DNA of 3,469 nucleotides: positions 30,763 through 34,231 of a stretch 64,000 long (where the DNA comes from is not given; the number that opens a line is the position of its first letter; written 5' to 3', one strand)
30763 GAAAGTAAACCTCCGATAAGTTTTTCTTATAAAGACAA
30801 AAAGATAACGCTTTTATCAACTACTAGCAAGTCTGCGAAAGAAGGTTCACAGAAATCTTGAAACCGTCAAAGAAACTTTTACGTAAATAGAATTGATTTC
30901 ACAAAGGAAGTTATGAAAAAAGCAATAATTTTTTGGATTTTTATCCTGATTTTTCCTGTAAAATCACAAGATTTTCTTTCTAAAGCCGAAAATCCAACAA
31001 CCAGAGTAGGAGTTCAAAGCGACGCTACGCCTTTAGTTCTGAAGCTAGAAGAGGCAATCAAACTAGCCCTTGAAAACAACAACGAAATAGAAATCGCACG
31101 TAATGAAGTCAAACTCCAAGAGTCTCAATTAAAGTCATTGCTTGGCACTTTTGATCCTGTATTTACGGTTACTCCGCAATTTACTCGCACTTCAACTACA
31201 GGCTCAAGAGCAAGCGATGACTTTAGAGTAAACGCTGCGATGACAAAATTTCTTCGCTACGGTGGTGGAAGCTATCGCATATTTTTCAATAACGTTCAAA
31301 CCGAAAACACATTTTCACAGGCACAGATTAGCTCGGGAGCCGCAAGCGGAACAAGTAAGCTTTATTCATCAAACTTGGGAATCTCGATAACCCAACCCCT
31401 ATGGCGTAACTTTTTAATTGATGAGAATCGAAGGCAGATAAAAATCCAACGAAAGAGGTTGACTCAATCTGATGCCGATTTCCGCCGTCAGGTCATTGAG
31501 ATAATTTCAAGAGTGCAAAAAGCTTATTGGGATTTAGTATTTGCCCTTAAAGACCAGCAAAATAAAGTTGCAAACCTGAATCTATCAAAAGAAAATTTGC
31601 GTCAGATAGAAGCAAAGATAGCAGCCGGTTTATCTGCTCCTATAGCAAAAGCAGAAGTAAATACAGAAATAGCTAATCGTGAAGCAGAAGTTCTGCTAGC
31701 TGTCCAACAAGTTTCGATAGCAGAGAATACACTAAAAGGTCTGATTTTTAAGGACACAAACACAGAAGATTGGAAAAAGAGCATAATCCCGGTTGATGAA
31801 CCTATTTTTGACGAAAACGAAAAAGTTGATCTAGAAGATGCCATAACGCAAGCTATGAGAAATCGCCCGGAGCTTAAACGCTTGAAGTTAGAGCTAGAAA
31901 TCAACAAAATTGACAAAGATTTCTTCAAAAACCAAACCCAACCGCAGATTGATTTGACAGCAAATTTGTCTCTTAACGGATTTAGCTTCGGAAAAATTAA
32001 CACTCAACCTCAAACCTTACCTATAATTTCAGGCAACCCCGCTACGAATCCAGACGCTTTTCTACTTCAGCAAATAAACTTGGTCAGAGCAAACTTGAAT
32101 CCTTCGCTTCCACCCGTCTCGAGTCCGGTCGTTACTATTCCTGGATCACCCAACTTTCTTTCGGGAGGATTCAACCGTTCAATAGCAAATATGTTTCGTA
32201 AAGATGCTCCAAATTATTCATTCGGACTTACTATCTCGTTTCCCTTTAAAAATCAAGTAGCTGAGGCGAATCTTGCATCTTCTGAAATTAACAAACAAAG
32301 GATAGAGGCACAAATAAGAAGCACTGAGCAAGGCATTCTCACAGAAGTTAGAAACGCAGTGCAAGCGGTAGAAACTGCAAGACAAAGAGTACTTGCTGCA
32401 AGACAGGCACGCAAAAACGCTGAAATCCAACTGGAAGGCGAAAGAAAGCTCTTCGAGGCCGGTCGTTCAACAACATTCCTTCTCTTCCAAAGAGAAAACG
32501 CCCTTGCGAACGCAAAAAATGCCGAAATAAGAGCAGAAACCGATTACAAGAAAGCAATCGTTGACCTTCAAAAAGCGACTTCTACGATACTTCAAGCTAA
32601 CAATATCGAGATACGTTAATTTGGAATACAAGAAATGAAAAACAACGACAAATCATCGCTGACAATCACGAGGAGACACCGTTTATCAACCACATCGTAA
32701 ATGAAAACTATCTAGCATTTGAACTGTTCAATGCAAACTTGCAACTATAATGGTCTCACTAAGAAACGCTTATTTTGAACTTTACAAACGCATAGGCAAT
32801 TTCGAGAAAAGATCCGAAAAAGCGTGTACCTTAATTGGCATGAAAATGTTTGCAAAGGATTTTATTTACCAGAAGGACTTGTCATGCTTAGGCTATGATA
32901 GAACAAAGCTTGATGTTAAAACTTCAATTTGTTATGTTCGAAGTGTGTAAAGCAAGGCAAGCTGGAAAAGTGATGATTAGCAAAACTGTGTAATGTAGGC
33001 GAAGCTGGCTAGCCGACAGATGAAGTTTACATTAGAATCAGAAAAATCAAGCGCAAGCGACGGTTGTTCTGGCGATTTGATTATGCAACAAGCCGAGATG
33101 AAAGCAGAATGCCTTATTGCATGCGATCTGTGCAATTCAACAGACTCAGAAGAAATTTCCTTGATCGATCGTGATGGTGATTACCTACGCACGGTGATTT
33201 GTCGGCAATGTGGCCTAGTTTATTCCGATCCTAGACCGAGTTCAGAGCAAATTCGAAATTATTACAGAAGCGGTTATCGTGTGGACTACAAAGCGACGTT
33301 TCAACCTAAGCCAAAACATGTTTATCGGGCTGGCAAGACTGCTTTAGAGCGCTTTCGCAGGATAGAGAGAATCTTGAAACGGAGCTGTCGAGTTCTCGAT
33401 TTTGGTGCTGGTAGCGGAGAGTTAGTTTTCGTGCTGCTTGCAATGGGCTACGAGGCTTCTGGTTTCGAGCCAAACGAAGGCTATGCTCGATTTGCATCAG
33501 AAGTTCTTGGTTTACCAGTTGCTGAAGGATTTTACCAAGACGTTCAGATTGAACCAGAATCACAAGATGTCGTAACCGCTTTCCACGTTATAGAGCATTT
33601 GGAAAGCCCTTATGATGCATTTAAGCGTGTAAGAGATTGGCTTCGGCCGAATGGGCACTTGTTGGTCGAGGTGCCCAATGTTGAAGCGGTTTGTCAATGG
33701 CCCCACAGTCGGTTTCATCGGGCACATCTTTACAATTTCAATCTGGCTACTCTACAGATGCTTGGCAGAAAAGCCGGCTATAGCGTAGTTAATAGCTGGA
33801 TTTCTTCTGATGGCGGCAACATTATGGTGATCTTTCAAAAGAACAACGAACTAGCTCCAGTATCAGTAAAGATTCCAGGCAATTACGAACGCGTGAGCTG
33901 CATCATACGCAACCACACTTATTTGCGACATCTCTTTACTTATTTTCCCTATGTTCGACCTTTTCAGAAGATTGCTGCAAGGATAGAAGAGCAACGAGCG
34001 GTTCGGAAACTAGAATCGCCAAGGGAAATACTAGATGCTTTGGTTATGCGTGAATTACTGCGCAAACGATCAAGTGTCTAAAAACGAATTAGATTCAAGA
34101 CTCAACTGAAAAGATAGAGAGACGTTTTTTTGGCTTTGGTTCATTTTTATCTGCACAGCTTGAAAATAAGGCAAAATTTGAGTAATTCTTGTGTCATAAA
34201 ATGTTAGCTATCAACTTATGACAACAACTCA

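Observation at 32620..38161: Orphan T6SS spike cassette (evolved VgrG, small ORF, PAAR) wedged between housekeeping genes, with no T6SS core genes in 64 kb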

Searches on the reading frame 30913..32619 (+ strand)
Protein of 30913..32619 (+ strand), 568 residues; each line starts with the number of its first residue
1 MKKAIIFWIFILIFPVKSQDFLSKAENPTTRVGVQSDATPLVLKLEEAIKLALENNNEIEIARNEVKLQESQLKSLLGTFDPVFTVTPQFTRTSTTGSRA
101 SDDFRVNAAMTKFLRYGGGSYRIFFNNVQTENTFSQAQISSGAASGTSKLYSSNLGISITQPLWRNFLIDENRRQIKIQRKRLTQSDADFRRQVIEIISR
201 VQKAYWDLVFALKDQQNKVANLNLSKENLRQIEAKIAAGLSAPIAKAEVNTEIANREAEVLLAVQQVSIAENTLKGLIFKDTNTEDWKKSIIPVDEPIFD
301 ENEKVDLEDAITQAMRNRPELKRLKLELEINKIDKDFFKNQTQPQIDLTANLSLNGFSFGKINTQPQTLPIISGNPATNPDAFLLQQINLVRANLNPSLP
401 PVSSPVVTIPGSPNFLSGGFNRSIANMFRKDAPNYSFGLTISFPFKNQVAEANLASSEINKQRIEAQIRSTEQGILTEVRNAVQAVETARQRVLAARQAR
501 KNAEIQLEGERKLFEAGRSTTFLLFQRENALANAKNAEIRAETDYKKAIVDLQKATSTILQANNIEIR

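Call 4: search_protein_families(library=pfam, proteins=[window:30913-32619:+], max_evalue=0.01)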
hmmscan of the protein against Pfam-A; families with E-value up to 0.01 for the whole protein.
window:30913-32619:+ (568 aa): 1 family
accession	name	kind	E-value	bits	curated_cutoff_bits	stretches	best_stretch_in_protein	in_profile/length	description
PF02321.23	OEP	-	9.3e-44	149.9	22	2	307-556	1-186/187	Outer membrane efflux protein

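Call 5: search_protein_families(library=ncbifam, proteins=[window:30913-32619:+], max_evalue=0.01)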
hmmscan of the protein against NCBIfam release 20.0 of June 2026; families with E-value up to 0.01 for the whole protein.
window:30913-32619:+ (568 aa): 4 families
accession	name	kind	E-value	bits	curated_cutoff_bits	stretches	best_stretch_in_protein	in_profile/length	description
TIGR01844.1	type_I_sec_TolC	subfamily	1.1e-22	80.6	225.15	2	132-353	50-260/414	TolC family outer membrane protein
TIGR01845.1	outer_NodT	subfamily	1e-14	54.2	210.05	2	130-369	100-334/460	efflux transporter outer membrane subunit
NF052390.1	efflux_OMP_AbuO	equivalog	4e-05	22.5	700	1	151-350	98-288/447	multidrug efflux outer membrane protein AbuO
NF007002.0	PRK09465.1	equivalog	0.0017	17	495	0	156-355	91-280/460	outer membrane channel protein TolC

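Call 43: find_related_loci(query=window:30913-32616:+, collection=metagenome_contigs, flank=10000)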
Query window:30913-32616:+ (568 aa) in metagenome_contigs; peptide patterns used: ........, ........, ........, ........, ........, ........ (x = any residue, [..] = any of these).
111 stretches matched a pattern, but none encodes a relative of the query by tblastn (E <= 1e-3).
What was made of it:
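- Tried and rejected: The first metagenome scan with TolC found nothing (call 43).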

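Call 45: find_related_loci(query=A2, collection=metagenome_contigs, flank=10000)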
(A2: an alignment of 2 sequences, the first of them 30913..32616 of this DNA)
Query A2 (568 aa) in metagenome_contigs; peptide patterns used: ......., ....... (x = any residue, [..] = any of these).
600 stretches matched a pattern (row limit reached: there are more); 14 encode a relative of the query (tblastn E <= 1e-3); 13 distinct loci.
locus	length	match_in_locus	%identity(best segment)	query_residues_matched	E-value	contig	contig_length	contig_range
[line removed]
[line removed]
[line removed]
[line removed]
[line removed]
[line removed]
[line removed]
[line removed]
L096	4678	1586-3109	34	31-566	1e-71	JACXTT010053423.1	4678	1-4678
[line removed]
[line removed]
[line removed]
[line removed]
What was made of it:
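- Tried and rejected: The second, using a two-sequence alignment, found L088 (call 45).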

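Call 54: search_protein_families(library=pfam, proteins=[L088:11876-12337:+, L088:12337-13533:+, L088:13624-14646:+, L088:14698-15909:+, L088:15909-16916:+, L088:16900-17787:+], max_evalue=1)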
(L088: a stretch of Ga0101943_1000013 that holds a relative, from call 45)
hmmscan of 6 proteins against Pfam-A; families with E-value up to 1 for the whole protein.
L088:11876-12337:+ (154 aa): 4 families
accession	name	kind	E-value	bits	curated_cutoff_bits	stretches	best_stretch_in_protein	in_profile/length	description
PF02863.23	Arg_repressor_C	-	2.6e-18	66.1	25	1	93-148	11-66/68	Arginine repressor, C-terminal domain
PF01316.27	Arg_repressor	-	3.3e-17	62.4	27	1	18-70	1-53/70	Arginine repressor, DNA binding domain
PF20706.3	GT4-conflict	-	0.018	14.5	26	1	37-137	247-343/385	Family 4 Glycosyltransferase in conflict systems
PF06470.18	SMC_hinge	-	0.16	12.8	22.5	0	111-147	12-47/116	SMC proteins Flexible Hinge Domain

L088:12337-13533:+ (399 aa): 5 families
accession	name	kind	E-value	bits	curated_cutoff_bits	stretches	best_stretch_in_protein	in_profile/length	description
PF20979.2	Arginosuc_syn_C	-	2.1e-86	289.5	27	1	176-393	1-217/219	Arginosuccinate synthase C-terminal domain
PF00764.25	Arginosuc_synth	-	5e-66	222.2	27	1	6-166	1-161/162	Arginosuccinate synthase N-terminal HUP domain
PF24167.1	DUF7411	-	0.062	13.3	28.7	1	6-52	2-48/194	Family of unknown function (DUF7411)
PF06508.19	QueC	-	0.072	13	22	1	6-47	1-41/210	Queuosine biosynthesis protein QueC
PF01171.26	ATP_bind_3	-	0.21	11.7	27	1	6-35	1-33/182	PP-loop family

L088:13624-14646:+ (341 aa): 3 families
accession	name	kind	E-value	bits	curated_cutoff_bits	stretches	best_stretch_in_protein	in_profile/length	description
PF22698.1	Semialdhyde_dhC_1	-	3.3e-52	177.1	27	1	152-309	1-165/165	Semialdehyde dehydrogenase, dimerisation domain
PF01118.30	Semialdhyde_dh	-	2.4e-27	96.2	26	1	7-143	2-120/121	Semialdehyde dehydrogenase, NAD binding domain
PF02774.23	Semialdhyde_dhC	-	3.4e-20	73.4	26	1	161-312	1-184/184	Semialdehyde dehydrogenase, dimerisation domain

L088:14698-15909:+ (404 aa): 3 families
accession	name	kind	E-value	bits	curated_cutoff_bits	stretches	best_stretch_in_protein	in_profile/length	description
PF00202.27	Aminotran_3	-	1.9e-98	330.3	30.5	1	36-403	7-400/403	Aminotransferase class-III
PF00155.27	Aminotran_1_2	-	3.9e-06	26.7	19.7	1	117-385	68-345/361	Aminotransferase class I and II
PF00266.25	Aminotran_5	-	0.031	13.7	21.5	1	295-344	251-300/371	Aminotransferase class-V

L088:15909-16916:+ (336 aa): 3 families
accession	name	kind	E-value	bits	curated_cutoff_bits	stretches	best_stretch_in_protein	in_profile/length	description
PF00185.30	OTCace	-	2.8e-36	125.4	29.4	1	185-328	15-155/157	Aspartate/ornithine carbamoyltransferase, Asp/Orn binding domain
PF02729.26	OTCace_N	-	3.1e-32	112.2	29.9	1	2-161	1-148/148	Aspartate/ornithine carbamoyltransferase, carbamoyl-P binding domain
PF18931.5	DUF5680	-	0.15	12.9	25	0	237-269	7-41/104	Domain of unknown function (DUF5680)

L088:16900-17787:+ (296 aa): 1 family
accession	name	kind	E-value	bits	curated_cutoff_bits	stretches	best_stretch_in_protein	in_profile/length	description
PF00696.33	AA_kinase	-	1.3e-53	182.6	24.9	1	23-272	2-234/234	Amino acid kinase family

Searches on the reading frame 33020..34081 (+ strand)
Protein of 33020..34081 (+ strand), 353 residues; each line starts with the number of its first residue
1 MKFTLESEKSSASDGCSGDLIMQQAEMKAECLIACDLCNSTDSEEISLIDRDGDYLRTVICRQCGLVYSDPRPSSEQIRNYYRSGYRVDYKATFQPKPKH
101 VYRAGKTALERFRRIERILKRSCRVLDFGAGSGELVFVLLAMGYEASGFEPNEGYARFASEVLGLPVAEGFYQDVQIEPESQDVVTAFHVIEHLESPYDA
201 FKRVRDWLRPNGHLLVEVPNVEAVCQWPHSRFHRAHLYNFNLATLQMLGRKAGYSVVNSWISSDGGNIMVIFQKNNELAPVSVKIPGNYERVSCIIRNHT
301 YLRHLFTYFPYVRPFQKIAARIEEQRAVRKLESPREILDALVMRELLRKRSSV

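Call 4: search_protein_families(library=pfam, proteins=[window:33020-34081:+], max_evalue=0.01)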
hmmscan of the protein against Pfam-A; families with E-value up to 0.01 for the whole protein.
window:33020-34081:+ (353 aa): 6 families
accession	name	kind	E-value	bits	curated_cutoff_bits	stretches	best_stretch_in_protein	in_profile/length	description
PF13489.12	Methyltransf_23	-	7.2e-20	71.8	27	1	113-257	11-162/164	Methyltransferase domain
PF08241.18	Methyltransf_11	-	6e-12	46.5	21.2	1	126-216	1-95/95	Methyltransferase domain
PF08242.18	Methyltransf_12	-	2.9e-10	41.2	30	1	126-214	1-98/98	Methyltransferase domain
PF13649.12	Methyltransf_25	-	1.7e-08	35.5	27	1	125-212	1-97/97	Methyltransferase domain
PF13847.12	Methyltransf_31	-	2.2e-06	27.8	27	1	120-227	2-125/145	Methyltransferase domain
PF08003.17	Methyltransf_9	-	0.0028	17.1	23.8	1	123-222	117-223/315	Protein of unknown function (DUF1698)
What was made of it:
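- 33020..34081 (+): Class I SAM-dependent methyltransferase with an N-terminal CxxC...CxxC segment. It is a neighbour, NOT part of the T6SS module. Methyltransf_23 at 72 bits (call 4).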

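Call 5: search_protein_families(library=ncbifam, proteins=[window:33020-34081:+], max_evalue=0.01)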
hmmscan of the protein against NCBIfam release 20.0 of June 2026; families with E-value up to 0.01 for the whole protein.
window:33020-34081:+ (353 aa): 8 families
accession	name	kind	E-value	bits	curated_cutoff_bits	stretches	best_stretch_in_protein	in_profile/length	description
NF045667.1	MTase_DVU1556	equivalog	4.4e-07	29.6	155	1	120-216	21-119/213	DVU_1556 family methyltransferase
TIGR00452.1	TIGR00452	equivalog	2.9e-05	23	275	1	119-232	113-238/316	tRNA 5-methoxyuridine(34)/uridine 5-oxyacetic acid(34) synthase CmoB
TIGR01983.1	UbiG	equivalog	6.2e-05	22.4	102.95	1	122-218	50-153/228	bifunctional 2-polyprenyl-6-hydroxyphenol methylase/3-demethylubiquinol 3-O-methyltransferase UbiG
NF043040.1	corrin_prot_MT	hypoth_equivalog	0.00025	20.6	180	1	115-216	35-147/216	corrinoid protein-associated methyltransferase CpaM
NF011650.0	PRK15068.1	equivalog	0.0008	18.4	209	1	114-228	113-240/324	tRNA 5-methoxyuridine(34)/uridine 5-oxyacetic acid(34) synthase CmoB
NF041820.1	daptide_MTase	equivalog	0.00085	18.9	175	0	121-146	36-61/243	daptide-type RiPP biosynthesis methyltransferase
TIGR02072.1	BioC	equivalog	0.00099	19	184.95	1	122-227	35-143/244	malonyl-ACP O-methyltransferase BioC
NF041255.1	mycofact_MftM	equivalog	0.0023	17.3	200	1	172-258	195-275/289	mycofactocin oligosaccharide methyltransferase MftM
